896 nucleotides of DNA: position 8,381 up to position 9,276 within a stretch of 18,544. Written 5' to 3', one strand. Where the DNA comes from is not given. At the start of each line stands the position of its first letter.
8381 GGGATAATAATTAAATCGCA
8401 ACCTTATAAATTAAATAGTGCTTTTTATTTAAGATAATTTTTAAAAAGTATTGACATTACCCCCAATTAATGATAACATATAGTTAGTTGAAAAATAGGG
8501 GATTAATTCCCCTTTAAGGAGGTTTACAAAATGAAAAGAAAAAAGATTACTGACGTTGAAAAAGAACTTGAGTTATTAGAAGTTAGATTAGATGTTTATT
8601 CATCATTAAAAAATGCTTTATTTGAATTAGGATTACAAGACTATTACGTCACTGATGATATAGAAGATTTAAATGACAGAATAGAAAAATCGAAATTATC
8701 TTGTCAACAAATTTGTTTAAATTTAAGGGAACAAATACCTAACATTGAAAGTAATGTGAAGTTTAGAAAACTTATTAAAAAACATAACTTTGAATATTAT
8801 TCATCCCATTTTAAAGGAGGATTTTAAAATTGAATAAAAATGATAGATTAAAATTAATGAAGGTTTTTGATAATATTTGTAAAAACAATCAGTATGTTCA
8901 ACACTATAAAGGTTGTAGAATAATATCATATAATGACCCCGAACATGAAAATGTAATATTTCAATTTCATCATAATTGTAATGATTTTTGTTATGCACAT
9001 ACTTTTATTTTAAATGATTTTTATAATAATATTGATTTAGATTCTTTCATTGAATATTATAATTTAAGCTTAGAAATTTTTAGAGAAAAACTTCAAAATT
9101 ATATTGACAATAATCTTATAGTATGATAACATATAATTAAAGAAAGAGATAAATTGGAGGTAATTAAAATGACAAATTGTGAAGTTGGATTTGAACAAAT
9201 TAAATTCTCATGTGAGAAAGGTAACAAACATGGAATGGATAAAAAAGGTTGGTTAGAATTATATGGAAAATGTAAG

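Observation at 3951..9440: Four perfect copies of a 16-bp palindrome in two pairs bracketing the ATPase-TP-polymerase block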

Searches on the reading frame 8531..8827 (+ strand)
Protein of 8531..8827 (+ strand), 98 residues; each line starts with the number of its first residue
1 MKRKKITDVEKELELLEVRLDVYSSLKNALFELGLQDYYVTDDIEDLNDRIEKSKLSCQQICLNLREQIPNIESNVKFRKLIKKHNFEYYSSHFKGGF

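Call 16: search_protein_families(library=phrogs, proteins=[window:8531-8827:+], max_evalue=0.01)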
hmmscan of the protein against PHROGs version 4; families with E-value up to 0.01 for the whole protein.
window:8531-8827:+ (98 aa): 0 families

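Call 32: search_protein_families(library=pfam, proteins=[window:8531-8827:+], max_evalue=0.1)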
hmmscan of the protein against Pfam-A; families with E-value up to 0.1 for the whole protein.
window:8531-8827:+ (98 aa): 3 families
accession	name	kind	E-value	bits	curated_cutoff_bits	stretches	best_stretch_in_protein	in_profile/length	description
PF18572.7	T6PP_N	-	0.032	14.7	25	1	3-89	16-91/99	Trehalose-6-phosphate phosphatase N-terminal helical bundle domain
PF01920.25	Prefoldin_2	-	0.045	14.2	27.6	1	2-76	27-99/106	Prefoldin subunit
PF12097.14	DUF3573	-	0.072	12.4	26.6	1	42-93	25-80/383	Protein of unknown function (DUF3573)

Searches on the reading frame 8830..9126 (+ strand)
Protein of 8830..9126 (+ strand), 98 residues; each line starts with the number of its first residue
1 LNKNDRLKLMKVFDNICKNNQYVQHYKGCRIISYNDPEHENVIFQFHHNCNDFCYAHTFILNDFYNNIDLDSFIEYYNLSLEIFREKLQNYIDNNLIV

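Call 16: search_protein_families(library=phrogs, proteins=[window:8830-9126:+], max_evalue=0.01)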
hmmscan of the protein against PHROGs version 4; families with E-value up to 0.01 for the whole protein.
window:8830-9126:+ (98 aa): 0 families

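Call 32: search_protein_families(library=pfam, proteins=[window:8830-9126:+], max_evalue=0.1)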
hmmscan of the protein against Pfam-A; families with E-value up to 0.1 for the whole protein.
window:8830-9126:+ (98 aa): 2 families
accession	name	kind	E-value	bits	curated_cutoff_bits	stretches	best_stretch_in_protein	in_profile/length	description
PF03791.18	KNOX2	-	0.064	13.2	27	0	67-93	5-31/48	KNOX2 domain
PF04876.17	Tenui_NCP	-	0.082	12.9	27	1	25-96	50-119/173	Tenuivirus major non-capsid protein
